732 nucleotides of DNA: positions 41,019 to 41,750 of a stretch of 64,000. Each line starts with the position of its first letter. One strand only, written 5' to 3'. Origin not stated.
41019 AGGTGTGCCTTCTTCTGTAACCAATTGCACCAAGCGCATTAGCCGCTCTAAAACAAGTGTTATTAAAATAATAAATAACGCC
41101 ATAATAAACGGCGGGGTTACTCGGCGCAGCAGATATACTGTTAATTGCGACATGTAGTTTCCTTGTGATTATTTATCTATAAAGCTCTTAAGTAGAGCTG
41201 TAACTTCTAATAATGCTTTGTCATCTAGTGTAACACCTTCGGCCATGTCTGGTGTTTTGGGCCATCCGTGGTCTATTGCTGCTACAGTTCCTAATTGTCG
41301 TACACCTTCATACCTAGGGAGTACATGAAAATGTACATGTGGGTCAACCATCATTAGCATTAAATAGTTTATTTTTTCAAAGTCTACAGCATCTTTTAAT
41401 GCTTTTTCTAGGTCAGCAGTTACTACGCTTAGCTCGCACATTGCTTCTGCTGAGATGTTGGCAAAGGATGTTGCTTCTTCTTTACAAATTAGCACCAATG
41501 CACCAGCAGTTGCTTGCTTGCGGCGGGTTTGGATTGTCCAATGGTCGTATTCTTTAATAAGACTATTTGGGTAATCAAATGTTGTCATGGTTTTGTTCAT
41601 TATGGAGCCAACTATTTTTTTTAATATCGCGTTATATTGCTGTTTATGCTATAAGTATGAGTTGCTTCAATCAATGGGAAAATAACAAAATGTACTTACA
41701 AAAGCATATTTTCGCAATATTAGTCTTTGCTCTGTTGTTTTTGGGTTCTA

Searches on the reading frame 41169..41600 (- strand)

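Call 15: search_protein_families(library=pfam, proteins=[window:41169-41600:-], max_evalue=0.0001)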
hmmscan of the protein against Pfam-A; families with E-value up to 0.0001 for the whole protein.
window:41169-41600:- (143 aa): 1 family
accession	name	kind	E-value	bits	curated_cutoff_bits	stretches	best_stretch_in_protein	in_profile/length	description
PF01230.28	HIT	-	8.8e-07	29.9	21.5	1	14-98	8-97/98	HIT domain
